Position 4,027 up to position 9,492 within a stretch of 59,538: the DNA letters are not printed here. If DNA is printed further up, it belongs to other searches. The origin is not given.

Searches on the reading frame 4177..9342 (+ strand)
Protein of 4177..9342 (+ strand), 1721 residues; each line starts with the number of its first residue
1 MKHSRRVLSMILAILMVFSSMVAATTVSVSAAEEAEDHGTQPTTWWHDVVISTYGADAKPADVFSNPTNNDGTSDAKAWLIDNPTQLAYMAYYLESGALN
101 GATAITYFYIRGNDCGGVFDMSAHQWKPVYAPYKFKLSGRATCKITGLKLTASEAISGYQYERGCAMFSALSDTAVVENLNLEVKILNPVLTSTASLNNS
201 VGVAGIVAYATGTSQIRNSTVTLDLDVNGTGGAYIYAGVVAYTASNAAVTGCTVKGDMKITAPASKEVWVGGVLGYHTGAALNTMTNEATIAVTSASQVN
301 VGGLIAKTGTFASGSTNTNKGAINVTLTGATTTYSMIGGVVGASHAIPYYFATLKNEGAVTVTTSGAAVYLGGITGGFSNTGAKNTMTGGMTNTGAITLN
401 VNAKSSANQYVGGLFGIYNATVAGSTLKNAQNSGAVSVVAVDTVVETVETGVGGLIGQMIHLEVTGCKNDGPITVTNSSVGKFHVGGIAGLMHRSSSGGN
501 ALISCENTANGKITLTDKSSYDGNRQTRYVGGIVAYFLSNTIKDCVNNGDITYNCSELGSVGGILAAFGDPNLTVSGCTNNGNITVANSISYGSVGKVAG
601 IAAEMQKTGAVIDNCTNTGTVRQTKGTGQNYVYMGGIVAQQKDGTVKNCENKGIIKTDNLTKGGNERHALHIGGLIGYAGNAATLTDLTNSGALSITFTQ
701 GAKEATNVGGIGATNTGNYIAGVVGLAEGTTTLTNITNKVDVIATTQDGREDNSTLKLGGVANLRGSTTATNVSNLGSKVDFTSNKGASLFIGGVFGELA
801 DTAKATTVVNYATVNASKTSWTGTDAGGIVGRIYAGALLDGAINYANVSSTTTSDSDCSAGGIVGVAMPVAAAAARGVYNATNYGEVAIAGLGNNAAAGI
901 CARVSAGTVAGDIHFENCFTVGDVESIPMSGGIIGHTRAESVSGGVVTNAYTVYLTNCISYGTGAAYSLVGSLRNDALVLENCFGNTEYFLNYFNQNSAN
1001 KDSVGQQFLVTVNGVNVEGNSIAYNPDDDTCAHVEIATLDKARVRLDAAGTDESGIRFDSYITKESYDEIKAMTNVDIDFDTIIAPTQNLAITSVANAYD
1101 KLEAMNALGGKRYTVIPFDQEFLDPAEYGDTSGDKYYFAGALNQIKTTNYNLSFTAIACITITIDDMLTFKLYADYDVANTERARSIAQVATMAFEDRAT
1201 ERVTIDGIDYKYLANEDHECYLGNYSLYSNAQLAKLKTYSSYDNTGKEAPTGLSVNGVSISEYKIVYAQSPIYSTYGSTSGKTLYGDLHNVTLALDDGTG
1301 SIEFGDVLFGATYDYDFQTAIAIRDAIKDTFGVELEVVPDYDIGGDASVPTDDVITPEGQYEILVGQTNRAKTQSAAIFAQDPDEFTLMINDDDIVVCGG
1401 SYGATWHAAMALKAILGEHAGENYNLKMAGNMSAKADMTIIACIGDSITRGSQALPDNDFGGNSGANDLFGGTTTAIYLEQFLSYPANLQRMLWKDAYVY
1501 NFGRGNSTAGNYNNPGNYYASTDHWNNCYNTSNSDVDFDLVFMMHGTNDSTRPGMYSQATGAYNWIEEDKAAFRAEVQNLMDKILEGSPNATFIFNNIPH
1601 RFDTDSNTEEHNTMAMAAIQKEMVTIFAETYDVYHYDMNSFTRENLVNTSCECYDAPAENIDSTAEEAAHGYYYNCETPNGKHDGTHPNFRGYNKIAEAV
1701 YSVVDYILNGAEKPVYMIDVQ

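Call 13: search_protein_families(library=pfam, proteins=[window:4177-9342:+], max_evalue=0.001)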
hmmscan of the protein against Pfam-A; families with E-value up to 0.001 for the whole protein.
window:4177-9342:+ (1721 aa): 2 families
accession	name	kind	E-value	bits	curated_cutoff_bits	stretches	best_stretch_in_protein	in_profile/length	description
PF00657.28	Lipase_GDSL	-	4.4e-10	40.5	23.6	1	1441-1700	1-208/208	GDSL-like Lipase/Acylhydrolase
PF13472.12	Lipase_GDSL_2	-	1.5e-08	35.7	32.9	1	1443-1693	1-176/178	GDSL-like Lipase/Acylhydrolase family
